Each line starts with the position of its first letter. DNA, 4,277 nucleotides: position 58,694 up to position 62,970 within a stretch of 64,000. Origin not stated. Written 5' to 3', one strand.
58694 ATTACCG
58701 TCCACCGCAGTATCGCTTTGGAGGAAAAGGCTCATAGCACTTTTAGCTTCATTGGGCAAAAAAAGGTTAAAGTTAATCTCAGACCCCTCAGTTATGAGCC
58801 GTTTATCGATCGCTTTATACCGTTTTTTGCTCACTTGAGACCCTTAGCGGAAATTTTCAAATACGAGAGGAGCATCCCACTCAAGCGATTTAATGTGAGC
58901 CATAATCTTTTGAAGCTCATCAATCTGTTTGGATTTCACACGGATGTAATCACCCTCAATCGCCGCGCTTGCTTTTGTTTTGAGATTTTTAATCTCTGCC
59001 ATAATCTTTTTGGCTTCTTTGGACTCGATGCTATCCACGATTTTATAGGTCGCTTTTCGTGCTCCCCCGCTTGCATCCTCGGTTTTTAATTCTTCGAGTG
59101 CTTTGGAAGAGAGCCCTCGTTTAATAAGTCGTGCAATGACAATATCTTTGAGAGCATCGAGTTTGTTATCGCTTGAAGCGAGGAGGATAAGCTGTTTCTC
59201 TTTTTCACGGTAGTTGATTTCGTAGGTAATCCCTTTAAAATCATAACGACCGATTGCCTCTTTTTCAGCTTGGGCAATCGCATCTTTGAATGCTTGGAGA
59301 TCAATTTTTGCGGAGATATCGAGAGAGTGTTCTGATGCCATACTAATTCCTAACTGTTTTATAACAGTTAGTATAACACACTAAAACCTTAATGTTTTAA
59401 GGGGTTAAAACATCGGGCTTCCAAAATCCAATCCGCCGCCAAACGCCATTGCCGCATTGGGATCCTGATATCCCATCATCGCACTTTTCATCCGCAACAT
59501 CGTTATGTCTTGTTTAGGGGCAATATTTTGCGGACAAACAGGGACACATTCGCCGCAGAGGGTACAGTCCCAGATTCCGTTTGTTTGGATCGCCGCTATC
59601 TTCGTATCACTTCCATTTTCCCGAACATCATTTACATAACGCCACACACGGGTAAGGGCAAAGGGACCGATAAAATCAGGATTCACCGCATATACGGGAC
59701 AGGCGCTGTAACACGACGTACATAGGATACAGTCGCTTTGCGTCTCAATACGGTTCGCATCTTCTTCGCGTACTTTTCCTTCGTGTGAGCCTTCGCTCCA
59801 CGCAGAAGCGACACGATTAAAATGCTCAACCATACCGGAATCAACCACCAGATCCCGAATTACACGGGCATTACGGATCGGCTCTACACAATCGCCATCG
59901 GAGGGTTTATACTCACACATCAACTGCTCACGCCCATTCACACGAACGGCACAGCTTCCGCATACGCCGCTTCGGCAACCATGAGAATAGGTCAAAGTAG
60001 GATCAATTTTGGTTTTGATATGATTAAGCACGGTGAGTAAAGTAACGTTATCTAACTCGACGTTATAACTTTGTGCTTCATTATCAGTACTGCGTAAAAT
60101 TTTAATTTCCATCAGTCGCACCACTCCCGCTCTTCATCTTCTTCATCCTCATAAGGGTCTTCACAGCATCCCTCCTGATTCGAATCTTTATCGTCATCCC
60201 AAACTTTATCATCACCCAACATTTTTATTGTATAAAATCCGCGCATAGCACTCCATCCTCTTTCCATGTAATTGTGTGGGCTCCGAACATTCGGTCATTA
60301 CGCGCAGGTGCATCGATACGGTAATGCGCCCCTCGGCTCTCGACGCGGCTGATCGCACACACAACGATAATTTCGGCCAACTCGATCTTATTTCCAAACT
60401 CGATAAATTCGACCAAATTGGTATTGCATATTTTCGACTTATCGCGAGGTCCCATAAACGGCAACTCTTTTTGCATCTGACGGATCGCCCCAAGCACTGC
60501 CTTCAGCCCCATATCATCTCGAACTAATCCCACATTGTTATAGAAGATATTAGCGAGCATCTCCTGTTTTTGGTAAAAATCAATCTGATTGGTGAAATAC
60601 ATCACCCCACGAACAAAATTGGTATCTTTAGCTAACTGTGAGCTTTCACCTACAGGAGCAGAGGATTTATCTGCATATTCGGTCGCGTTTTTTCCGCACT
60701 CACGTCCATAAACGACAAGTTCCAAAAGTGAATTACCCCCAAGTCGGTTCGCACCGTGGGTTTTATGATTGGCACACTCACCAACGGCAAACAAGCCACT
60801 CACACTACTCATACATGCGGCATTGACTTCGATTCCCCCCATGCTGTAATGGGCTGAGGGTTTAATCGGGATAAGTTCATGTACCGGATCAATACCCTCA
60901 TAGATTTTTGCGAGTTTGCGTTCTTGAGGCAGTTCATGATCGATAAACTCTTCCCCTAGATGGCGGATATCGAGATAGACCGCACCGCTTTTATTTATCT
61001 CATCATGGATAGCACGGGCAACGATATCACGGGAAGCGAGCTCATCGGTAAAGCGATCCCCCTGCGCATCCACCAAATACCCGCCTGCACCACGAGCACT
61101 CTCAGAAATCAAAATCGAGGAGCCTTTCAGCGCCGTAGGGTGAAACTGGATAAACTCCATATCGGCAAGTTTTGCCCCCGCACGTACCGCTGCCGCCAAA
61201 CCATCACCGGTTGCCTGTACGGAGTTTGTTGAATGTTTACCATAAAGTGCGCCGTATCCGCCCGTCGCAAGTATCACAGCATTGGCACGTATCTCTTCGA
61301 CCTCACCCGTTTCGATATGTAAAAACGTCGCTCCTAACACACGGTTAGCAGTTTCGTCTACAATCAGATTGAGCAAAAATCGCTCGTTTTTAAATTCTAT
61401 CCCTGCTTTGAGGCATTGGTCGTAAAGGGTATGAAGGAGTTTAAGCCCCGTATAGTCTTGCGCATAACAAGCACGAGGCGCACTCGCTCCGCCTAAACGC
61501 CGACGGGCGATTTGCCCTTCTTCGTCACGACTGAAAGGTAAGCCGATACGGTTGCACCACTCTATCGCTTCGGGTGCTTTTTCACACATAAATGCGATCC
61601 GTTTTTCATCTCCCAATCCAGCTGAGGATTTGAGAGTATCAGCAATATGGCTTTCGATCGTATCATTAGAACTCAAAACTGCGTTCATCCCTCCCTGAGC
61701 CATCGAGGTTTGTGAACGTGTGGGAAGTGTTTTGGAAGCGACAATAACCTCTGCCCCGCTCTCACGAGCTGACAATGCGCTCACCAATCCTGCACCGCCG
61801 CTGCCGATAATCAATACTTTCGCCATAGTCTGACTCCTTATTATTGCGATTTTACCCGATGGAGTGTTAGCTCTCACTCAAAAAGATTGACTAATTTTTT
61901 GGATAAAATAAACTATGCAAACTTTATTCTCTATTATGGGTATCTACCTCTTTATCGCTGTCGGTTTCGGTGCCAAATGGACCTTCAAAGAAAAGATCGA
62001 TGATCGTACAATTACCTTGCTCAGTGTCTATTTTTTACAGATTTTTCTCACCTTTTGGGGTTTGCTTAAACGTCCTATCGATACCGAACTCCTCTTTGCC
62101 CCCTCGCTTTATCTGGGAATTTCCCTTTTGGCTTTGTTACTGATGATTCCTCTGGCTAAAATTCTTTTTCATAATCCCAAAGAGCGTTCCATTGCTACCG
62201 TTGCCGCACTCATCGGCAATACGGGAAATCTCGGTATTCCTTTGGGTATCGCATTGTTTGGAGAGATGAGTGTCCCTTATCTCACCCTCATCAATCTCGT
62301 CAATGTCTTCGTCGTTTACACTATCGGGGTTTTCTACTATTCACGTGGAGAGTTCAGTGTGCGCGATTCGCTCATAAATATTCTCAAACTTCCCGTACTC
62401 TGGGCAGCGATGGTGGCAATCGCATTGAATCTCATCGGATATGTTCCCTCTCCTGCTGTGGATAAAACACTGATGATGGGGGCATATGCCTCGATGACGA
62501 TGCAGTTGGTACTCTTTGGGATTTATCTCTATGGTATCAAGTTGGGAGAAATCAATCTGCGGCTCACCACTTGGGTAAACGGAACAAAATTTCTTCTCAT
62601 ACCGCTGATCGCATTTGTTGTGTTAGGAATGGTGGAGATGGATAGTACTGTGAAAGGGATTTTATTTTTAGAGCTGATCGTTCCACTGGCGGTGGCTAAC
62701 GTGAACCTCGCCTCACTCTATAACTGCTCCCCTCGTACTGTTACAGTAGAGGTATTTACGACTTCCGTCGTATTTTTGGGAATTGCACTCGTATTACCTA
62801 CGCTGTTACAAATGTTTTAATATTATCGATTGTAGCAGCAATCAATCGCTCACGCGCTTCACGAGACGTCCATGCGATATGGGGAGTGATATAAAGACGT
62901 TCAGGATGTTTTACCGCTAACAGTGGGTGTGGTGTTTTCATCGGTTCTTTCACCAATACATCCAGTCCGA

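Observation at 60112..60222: Hidden 36-aa acidic Cys peptide coupled between frdA and frdB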

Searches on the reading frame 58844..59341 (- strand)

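Call 5: search_protein_families(library=pfam, proteins=[window:58844-59341:-], max_evalue=0.01)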
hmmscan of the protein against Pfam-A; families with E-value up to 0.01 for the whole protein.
window:58844-59341:- (165 aa): 1 family
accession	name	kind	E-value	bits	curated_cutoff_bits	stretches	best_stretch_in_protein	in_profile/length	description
PF04461.18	DUF520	-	2.2e-48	164.9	23.2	1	5-165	1-161/161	Protein of unknown function (DUF520)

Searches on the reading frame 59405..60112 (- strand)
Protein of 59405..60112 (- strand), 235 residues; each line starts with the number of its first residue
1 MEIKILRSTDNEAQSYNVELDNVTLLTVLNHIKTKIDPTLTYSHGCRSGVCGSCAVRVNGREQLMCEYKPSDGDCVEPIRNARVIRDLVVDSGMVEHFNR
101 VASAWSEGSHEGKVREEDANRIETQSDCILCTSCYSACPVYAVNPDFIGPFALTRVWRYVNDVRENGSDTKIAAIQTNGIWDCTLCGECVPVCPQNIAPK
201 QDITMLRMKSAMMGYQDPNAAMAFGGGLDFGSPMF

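Call 5: search_protein_families(library=pfam, proteins=[window:59405-60112:-], max_evalue=0.01)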
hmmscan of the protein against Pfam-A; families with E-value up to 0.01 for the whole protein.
window:59405-60112:- (235 aa): 14 families
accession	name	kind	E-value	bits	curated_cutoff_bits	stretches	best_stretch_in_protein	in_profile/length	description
PF13085.11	Fer2_3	-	4e-23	81.9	27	1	10-93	15-103/107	2Fe-2S iron-sulfur cluster binding domain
PF13183.11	Fer4_8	-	2.5e-12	47.6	27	1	126-197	3-68/68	4Fe-4S dicluster domain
PF13187.11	Fer4_9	-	2.5e-09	37.4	27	1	127-196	1-50/52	4Fe-4S dicluster domain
PF12838.12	Fer4_7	-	3.2e-09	37.5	27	1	128-197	2-52/52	4Fe-4S dicluster domain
PF13484.11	Fer4_16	-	6.5e-09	36.9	30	1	128-196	2-66/66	4Fe-4S double cluster binding domain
PF13237.11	Fer4_10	-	1.2e-08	35.2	25.5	1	124-194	5-53/53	4Fe-4S dicluster domain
PF13534.11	Fer4_17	-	1.3e-07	32.5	22.2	1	128-197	2-60/61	4Fe-4S dicluster domain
PF13746.11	Fer4_18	-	3.7e-07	30.8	27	1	163-200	41-78/114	4Fe-4S dicluster domain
PF00037.32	Fer4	-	2.6e-06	27.4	21.1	2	126-142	6-22/24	4Fe-4S binding domain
PF00111.32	Fer2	-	0.00017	21.9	21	1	41-61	30-50/77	2Fe-2S iron-sulfur cluster binding domain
PF12800.12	Fer4_4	-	0.00082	20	24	0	183-195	4-16/17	4Fe-4S binding domain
PF14697.11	Fer4_21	-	0.0011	19.5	35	1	125-141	5-21/59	4Fe-4S dicluster domain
PF12797.12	Fer4_2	-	0.0026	18.1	24.5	0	126-140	8-22/22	4Fe-4S binding domain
PF25160.1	LdpA_Fe-S-bd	-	0.0046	17.1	27.6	1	173-198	16-43/49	LdpA Fe-S cluster-binding domain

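Call 10: search_protein_families(library=ncbifam, proteins=[window:59405-60112:-], max_evalue=0.01)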
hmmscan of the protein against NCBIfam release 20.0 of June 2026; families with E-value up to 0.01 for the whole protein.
window:59405-60112:- (235 aa): 47 families (the best 25 are shown)
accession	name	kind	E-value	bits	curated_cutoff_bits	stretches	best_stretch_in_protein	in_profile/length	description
TIGR00384.1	dhsB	subfamily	5.1e-52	176.5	88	1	10-207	11-222/222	succinate dehydrogenase and fumarate reductase iron-sulfur protein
NF004616.0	PRK05950.1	subfamily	1.2e-47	162.1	228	1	9-209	19-232/238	succinate dehydrogenase iron-sulfur subunit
NF004898.0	PRK06259.1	equivalog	1.3e-46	159.2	385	1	2-216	5-222/488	fumarate reductase (CoM/CoB) subunit TfrB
NF009226.0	PRK12576.1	equivalog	1.5e-46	159.2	344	1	13-216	26-243/317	succinate dehydrogenase/fumarate reductase iron-sulfur subunit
NF042952.1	MFR_FeS_SdhB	equivalog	2.3e-41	141.9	600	1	13-222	15-246/320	8-methylmenaquinol:fumarate reductase iron-sulfur subunit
NF009227.0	PRK12577.1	equivalog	8.8e-41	139.6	349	1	3-209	5-237/330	succinate dehydrogenase/fumarate reductase iron-sulfur subunit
NF009051.0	PRK12385.1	equivalog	8e-40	136.8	333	1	10-211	21-233/244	succinate dehydrogenase/fumarate reductase iron-sulfur subunit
NF010071.0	PRK13552.1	equivalog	1.2e-31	109.8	264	1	12-213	22-238/241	fumarate reductase iron-sulfur subunit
NF009225.0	PRK12575.1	subfamily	4.8e-28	98.2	443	1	14-208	23-228/235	succinate dehydrogenase/fumarate reductase iron-sulfur subunit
NF006391.0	PRK08640.1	equivalog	7.8e-23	80.7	244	1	35-209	54-238/254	succinate dehydrogenase iron-sulfur subunit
NF009052.0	PRK12386.1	equivalog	4.1e-20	71.9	256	1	4-210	8-229/255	succinate dehydrogenase/fumarate reductase iron-sulfur subunit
NF005746.0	PRK07570.1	subfamily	8.2e-16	58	243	1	24-206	35-236/250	succinate dehydrogenase/fumarate reductase iron-sulfur subunit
NF008369.0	PRK11168.1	equivalog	1.2e-08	34.3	278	1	125-199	10-76/401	anaerobic glycerol-3-phosphate dehydrogenase subunit C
NF040762.1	Hydr_FeFe_Clost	exception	5.6e-08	31.8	900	0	113-144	175-205/572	ferredoxin hydrogenase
TIGR01971.1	NuoI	subfamily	1.7e-06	27.6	113.05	0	115-143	71-98/121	NADH-quinone oxidoreductase, chain I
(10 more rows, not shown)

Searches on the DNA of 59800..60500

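Call 69: search_rna_families(source=window, start=59800, end=60500, threshold=evalue, max_evalue=1)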
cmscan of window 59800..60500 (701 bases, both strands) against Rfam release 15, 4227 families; matches with E-value up to 1: 1.
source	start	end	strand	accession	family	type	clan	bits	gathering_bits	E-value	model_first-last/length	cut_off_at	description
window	59835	59858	+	RF00628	RgsA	Gene; sRNA;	-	14.5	88.4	0.39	171-194/194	no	RgsA sRNA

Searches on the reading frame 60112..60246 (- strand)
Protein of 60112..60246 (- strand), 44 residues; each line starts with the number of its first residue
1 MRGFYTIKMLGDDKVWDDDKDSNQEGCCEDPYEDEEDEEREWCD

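Call 5: search_protein_families(library=pfam, proteins=[window:60112-60222:-], max_evalue=0.01)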
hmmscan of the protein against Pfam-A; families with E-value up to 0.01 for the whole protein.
window:60112-60222:- (36 aa): 0 families

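Call 10: search_protein_families(library=ncbifam, proteins=[window:60112-60246:-], max_evalue=0.01)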
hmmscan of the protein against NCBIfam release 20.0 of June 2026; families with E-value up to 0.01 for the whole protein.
window:60112-60246:- (44 aa): 0 families

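Call 24: find_homologous_proteins(query=window:60112-60246:-, max_evalue=10)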
Query window:60112-60246:- (44 aa): 3 proteins with E <= 10 among 3 candidates.
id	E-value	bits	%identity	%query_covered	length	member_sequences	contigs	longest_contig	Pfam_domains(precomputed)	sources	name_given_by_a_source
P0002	3.8e-21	91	98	100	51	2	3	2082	-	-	-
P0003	2.1e-17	79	82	89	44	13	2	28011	-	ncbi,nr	ncbi:MAG: hypothetical protein PHU29_06365 [Sulfuricurvum sp.]|nr:hypothetical protein [Sulfuricurvu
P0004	8.1e-13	65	67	66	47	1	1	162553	-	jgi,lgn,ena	-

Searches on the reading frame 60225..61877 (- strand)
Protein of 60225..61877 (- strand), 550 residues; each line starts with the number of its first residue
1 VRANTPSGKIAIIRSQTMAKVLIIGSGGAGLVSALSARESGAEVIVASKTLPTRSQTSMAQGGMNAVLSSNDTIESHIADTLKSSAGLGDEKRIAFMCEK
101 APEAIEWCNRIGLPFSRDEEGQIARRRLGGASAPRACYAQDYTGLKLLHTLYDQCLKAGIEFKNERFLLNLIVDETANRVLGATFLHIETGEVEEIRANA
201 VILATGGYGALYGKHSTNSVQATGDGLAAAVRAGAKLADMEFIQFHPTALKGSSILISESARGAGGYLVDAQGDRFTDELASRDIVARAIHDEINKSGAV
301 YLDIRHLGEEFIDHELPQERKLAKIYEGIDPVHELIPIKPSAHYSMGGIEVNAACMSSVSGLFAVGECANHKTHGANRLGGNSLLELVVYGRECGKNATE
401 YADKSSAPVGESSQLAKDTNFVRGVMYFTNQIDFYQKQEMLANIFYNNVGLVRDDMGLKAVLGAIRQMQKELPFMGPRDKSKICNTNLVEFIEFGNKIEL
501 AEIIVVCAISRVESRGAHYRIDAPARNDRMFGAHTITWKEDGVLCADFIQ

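Call 5: search_protein_families(library=pfam, proteins=[window:60225-61877:-], max_evalue=0.01)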
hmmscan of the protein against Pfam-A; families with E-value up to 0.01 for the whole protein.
window:60225-61877:- (550 aa): 9 families
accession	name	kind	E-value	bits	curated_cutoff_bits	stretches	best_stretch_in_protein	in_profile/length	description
PF00890.30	FAD_binding_2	-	8.3e-104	348.5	20.4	1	21-384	2-414/414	FAD binding domain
PF02910.25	Succ_DH_flav_C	-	3.5e-24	85.6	20.8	1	440-540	3-103/130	Fumarate reductase flavoprotein C-term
PF03486.20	HI0933_like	-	1.1e-11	45.1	50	1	20-373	2-224/244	HI0933-like protein Rossmann domain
PF07992.20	Pyr_redox_2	-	5.1e-09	36.4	26.1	1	20-207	2-109/291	Pyridine nucleotide-disulphide oxidoreductase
PF01266.30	DAO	-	1.5e-08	35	27.9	1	20-211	1-208/353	FAD dependent oxidoreductase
PF01262.27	AlaDh_PNT_C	-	0.00036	20.5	23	1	17-80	27-92/214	Alanine dehydrogenase/PNT, C-terminal domain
PF01494.25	FAD_binding_3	-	0.00051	19.8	22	1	19-209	2-161/349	FAD binding domain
PF07991.19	KARI_N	-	0.004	17.2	20.6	0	20-65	6-50/165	Acetohydroxy acid isomeroreductase, NADPH-binding domain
PF01134.28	GIDA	-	0.0045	16.5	22.1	0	20-53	1-29/391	Glucose inhibited division protein A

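Call 10: search_protein_families(library=ncbifam, proteins=[window:60225-61877:-], max_evalue=0.01)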
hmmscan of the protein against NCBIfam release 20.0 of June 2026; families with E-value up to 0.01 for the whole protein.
window:60225-61877:- (550 aa): 67 families (the best 25 are shown)
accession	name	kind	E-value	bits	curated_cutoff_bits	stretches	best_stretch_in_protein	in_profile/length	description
TIGR01812.1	sdhA_frdA_Gneg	subfamily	1.8e-168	561.6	567.3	1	21-541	2-546/568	succinate dehydrogenase or fumarate reductase, flavoprotein subunit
TIGR01816.1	sdhA_forward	equivalog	2.7e-142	474.9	727.35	1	21-542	5-556/584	succinate dehydrogenase flavoprotein subunit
NF004724.0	PRK06069.1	subfamily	3.3e-140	468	826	1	20-540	7-554/577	succinate dehydrogenase/fumarate reductase flavoprotein subunit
NF042982.1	MFR_Fp_SdhA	equivalog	1.8e-127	426.4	1100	1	19-538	48-588/612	8-methylmenaquinol:fumarate reductase flavoprotein subunit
NF006686.0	PRK09231.1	equivalog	1.1e-125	420.5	854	1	18-541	5-558/598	fumarate reductase (quinol) flavoprotein subunit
NF004900.0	PRK06263.1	equivalog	1.1e-124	417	718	1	17-538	6-536/546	fumarate reductase (CoM/CoB) subunit TfrA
TIGR01176.1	fum_red_Fp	equivalog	2.3e-123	412.9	932.7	1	19-542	4-557/580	fumarate reductase (quinol) flavoprotein subunit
TIGR00551.1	nadB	equivalog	5.5e-120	401.4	452.75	1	19-524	3-489/489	L-aspartate oxidase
NF004613.0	PRK05945.1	equivalog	2.1e-119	399.7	824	1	20-541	5-553/575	succinate dehydrogenase/fumarate reductase flavoprotein subunit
NF005037.0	PRK06452.1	equivalog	2.8e-117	392.6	862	1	21-540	8-543/566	succinate dehydrogenase flavoprotein subunit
NF005867.0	PRK07804.1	equivalog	4.1e-111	371.9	639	1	16-544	16-537/548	L-aspartate oxidase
NF005636.0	PRK07395.1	subfamily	3.5e-107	359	723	1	15-537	9-547/560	L-aspartate oxidase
NF006383.0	PRK08626.1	equivalog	2.1e-106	356.7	663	2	118-540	131-571/657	fumarate reductase flavoprotein subunit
NF005701.0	PRK07512.1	equivalog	4.5e-106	355.2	528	1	15-529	6-489/516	L-aspartate oxidase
NF006567.0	PRK09077.1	equivalog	1.2e-104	350.5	629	1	16-528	6-523/537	L-aspartate oxidase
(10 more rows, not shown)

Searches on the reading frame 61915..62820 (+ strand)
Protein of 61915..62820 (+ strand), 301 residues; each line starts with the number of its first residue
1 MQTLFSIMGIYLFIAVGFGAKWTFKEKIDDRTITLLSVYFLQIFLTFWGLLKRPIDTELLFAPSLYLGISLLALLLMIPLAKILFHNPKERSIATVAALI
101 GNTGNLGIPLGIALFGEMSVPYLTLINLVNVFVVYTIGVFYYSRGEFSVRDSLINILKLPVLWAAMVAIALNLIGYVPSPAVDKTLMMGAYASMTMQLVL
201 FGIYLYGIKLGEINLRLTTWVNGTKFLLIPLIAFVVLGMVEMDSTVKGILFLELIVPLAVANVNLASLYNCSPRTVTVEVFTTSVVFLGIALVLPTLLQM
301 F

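Call 5: search_protein_families(library=pfam, proteins=[window:61915-62820:+], max_evalue=0.01)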
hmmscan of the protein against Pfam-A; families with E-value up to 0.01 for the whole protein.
window:61915-62820:+ (301 aa): 1 family
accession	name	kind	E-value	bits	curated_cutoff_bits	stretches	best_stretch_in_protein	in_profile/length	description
PF03547.23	Mem_trans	-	1.8e-17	63.4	25.7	2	7-141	6-146/343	Membrane transport protein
